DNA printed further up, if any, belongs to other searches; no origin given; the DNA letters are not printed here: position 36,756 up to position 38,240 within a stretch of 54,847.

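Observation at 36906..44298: Module A: DsrE-like / TusA / MvhD-like / HdrA::GltD / HdrA / QmoC-like, a Qmo-shaped complex with an NAD(P)H entry point and a sulfur-carrier front end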

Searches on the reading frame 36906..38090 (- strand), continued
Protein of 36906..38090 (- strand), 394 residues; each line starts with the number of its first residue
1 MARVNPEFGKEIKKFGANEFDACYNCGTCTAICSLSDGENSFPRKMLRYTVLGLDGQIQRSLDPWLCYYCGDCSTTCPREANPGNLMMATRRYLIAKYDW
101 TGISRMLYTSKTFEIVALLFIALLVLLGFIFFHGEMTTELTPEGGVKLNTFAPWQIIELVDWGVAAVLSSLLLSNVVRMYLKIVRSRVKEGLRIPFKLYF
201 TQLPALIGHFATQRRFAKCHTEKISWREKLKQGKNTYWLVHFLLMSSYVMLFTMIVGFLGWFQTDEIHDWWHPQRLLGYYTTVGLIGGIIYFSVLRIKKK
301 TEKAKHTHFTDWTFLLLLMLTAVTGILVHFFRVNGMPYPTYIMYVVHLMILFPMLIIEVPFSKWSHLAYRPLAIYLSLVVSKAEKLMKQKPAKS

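Call 83: find_encoding_contigs(protein=P0357, flank=9000, max_places=2)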
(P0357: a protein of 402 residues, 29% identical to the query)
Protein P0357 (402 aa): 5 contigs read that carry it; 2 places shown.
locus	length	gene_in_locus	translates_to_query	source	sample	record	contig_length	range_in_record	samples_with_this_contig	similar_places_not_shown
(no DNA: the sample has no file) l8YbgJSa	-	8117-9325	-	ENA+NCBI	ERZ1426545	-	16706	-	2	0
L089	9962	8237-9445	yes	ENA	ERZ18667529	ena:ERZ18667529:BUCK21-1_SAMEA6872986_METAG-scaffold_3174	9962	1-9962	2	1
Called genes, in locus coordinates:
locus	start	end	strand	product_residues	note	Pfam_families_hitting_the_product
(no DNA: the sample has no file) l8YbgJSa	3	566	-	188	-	?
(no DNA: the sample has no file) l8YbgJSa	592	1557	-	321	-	PF02810:SEC-C, PF14559:TPR_19 (weak), PF00515:TPR_1, PF07719:TPR_2 (weak), PF13181:TPR_8 (weak), PF13424:TPR_12, PF13414:TPR_11 (weak), PF00515:TPR_1, +13 more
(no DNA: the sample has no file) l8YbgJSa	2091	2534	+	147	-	PF00037:Fer4 (faint), PF12800:Fer4_4 (faint), PF12838:Fer4_7, PF13187:Fer4_9 (weak), PF12139:APS-reductase_C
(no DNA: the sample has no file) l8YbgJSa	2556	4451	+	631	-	PF00890:FAD_binding_2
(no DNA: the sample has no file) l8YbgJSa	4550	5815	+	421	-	PF00070:Pyr_redox (faint), PF00890:FAD_binding_2, PF01134:GIDA (faint), PF01266:DAO (weak), PF07992:Pyr_redox_2 (faint), PF12831:FAD_oxidored, PF13450:NAD_binding_8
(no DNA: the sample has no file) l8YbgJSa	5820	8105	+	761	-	PF00890:FAD_binding_2 (weak), PF01266:DAO (weak), PF07992:Pyr_redox_2, PF12831:FAD_oxidored, PF13450:NAD_binding_8 (weak), PF12837:Fer4_6 (weak), PF13187:Fer4_9, PF02662:FlpD, +3 more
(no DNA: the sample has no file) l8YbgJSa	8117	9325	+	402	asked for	PF13183:Fer4_8, PF13187:Fer4_9 (weak), PF13534:Fer4_17 (weak), PF27541:CitB, PF02665:Nitrate_red_gam (faint)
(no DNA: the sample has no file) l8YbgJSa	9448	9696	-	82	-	-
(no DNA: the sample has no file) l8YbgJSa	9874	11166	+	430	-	PF00206:Lyase_1, PF10397:ADSL_C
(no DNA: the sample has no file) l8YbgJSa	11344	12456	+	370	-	-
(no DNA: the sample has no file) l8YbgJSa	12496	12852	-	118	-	PF02261:Asp_decarbox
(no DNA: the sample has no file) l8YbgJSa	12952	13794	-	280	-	PF02569:Pantoate_ligase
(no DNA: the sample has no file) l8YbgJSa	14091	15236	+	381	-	PF04015:DUF362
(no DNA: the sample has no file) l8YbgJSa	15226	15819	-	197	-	PF00903:Glyoxalase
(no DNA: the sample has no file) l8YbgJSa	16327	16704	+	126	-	?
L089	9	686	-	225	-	PF03692:CxxCxxCC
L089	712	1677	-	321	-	PF02810:SEC-C, PF14559:TPR_19 (weak), PF00515:TPR_1, PF07719:TPR_2 (weak), PF13181:TPR_8 (weak), PF13424:TPR_12, PF13414:TPR_11 (weak), PF00515:TPR_1, +13 more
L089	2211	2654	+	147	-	PF00037:Fer4 (faint), PF12800:Fer4_4 (faint), PF12838:Fer4_7, PF13187:Fer4_9 (weak), PF12139:APS-reductase_C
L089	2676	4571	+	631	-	PF00890:FAD_binding_2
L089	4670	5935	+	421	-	PF00070:Pyr_redox (faint), PF00890:FAD_binding_2, PF01134:GIDA (faint), PF01266:DAO (weak), PF07992:Pyr_redox_2 (faint), PF12831:FAD_oxidored, PF13450:NAD_binding_8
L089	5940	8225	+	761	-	PF00890:FAD_binding_2 (weak), PF01266:DAO (weak), PF07992:Pyr_redox_2, PF12831:FAD_oxidored, PF13450:NAD_binding_8 (weak), PF12837:Fer4_6 (weak), PF13187:Fer4_9, PF02662:FlpD, +3 more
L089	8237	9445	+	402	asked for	PF13183:Fer4_8, PF13187:Fer4_9 (weak), PF13534:Fer4_17 (weak), PF27541:CitB, PF02665:Nitrate_red_gam (faint)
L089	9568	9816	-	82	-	-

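Call 84: find_encoding_contigs(protein=P0377, flank=9000, max_places=2)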
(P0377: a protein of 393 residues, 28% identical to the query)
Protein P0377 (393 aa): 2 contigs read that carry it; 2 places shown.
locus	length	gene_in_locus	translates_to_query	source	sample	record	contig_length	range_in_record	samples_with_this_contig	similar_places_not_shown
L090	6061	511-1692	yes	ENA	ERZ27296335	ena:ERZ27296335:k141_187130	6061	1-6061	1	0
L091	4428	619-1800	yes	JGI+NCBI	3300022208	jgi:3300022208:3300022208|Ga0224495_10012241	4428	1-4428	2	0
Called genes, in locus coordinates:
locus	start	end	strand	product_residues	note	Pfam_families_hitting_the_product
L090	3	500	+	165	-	?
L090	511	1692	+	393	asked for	PF13183:Fer4_8, PF13187:Fer4_9 (weak), PF13534:Fer4_17 (weak), PF27541:CitB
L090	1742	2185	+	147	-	PF00571:CBS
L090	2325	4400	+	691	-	PF03030:H_PPase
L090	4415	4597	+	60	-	-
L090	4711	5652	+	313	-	PF03692:CxxCxxCC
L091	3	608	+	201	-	PF00037:Fer4 (faint), PF12838:Fer4_7 (faint), PF13187:Fer4_9 (weak), PF13237:Fer4_10 (faint), PF02662:FlpD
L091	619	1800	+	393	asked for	PF13183:Fer4_8, PF13187:Fer4_9 (weak), PF13534:Fer4_17 (weak), PF27541:CitB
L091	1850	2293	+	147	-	PF00571:CBS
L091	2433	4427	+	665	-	PF03030:H_PPase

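Call 89: search_protein_families(library=pfam, proteins=[L008:948-1469:+, L008:65-925:+, L047:5243-5554:+, L061:11565-12308:+, L008:15747-17177:-, L047:11694-12623:-, L025:13264-14295:+, L025:14292-15446:+], max_evalue=0.001)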
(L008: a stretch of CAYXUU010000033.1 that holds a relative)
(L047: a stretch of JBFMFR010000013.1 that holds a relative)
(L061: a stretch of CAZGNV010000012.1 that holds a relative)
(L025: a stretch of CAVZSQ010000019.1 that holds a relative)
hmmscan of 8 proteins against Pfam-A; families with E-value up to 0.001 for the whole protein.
L008:948-1469:+ (173 aa): 1 family
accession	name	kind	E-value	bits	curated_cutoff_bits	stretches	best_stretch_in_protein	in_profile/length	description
PF00581.25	Rhodanese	-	6.3e-18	65.5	22.2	1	53-144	1-101/102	Rhodanese-like domain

L008:65-925:+ (286 aa): 1 family
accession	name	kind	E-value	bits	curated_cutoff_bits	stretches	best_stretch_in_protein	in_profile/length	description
PF00581.25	Rhodanese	-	2e-37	128.1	22.2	2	167-279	3-101/102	Rhodanese-like domain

L047:5243-5554:+ (103 aa): 7 families
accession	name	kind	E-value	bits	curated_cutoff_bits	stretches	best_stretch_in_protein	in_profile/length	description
PF12840.13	HTH_20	-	1.4e-10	41.4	27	1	29-73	6-51/51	Helix-turn-helix domain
PF01022.26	HTH_5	-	8.6e-10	38.8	22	1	27-72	2-47/47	Bacterial regulatory protein, arsR family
PF12802.13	MarR_2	-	6.6e-07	29.8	27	1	30-76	8-56/61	MarR family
PF25212.1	HVO_A0114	-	2.9e-06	27.4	27.6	1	23-78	19-74/84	HVO_A0114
PF13545.12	HTH_Crp_2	-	5.2e-06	26.8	27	1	41-91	23-69/70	Crp-like helix-turn-helix domain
PF13412.12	HTH_24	-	2.6e-05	24.1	21.9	1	35-70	11-47/48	Winged helix-turn-helix DNA-binding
PF02082.26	Rrf2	-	0.00012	22.7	30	1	30-74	12-57/132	Iron-dependent Transcriptional regulator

L061:11565-12308:+ (247 aa): 0 families

L008:15747-17177:- (476 aa): 11 families
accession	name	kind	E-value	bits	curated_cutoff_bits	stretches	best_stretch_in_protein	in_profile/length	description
PF00158.32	Sigma54_activat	-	6.1e-64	215.2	20.2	1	152-319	1-168/168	Sigma-54 interaction domain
PF00072.30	Response_reg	-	2.4e-27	95.8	30.2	1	13-121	1-108/111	Response regulator receiver domain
PF25601.1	AAA_lid_14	-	1.8e-25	89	27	1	324-402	1-79/87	AAA+ ATPase lid domain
PF14532.12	Sigma54_activ_2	-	8.5e-19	68.6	25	1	153-323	1-138/138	Sigma-54 interaction domain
PF02954.25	HTH_8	-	4e-08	33.3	22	1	428-467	2-41/42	Bacterial regulatory protein, Fis family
PF07724.20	AAA_2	-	2.1e-07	31.5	27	1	174-298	4-129/166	AAA domain (Cdc48 subfamily)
PF07728.20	AAA_5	-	1.2e-06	29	22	1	176-294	2-123/139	AAA domain (dynein-related subfamily)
PF01078.27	Mg_chelatase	-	1.4e-05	25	20.3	0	232-293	94-157/207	Magnesium chelatase, subunit ChlI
PF00004.35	AAA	-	4.2e-05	24.5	21.2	1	176-297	1-111/131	ATPase family associated with various cellular activities (AAA)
PF13245.12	AAA_19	-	7.7e-05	23.3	25.1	1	172-280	10-127/134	AAA domain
PF13191.12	AAA_16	-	0.00011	23.1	32.6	1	160-228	10-85/167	AAA ATPase domain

L047:11694-12623:- (309 aa): 6 families
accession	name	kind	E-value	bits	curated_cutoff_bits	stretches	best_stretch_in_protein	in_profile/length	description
PF03466.25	LysR_substrate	-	3.4e-40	138.1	28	1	90-294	4-205/209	LysR substrate binding domain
PF00126.33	HTH_1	-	2.3e-23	82.3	26.6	1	4-63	1-60/60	Bacterial regulatory helix-turn-helix protein, lysR family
PF01022.26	HTH_5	-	5.4e-07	29.8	22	1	17-42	16-41/47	Bacterial regulatory protein, arsR family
PF12840.13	HTH_20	-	5.7e-07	29.8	27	1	9-42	11-44/51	Helix-turn-helix domain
PF09339.16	HTH_IclR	-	0.00024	21.2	22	1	8-43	10-45/52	IclR helix-turn-helix domain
PF13412.12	HTH_24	-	0.00064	19.7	21.9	0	16-43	17-44/48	Winged helix-turn-helix DNA-binding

L025:13264-14295:+ (343 aa): 1 family
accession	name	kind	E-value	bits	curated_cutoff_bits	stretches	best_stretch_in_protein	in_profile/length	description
PF01058.29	Oxidored_q6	-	3.1e-25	88.8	27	1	37-202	1-127/128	NADH ubiquinone oxidoreductase, 20 Kd subunit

L025:14292-15446:+ (384 aa): 1 family
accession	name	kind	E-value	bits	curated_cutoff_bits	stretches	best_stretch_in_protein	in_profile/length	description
PF00374.24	NiFeSe_Hases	-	1.5e-23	84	25.8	1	39-117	1-79/508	Nickel-dependent hydrogenase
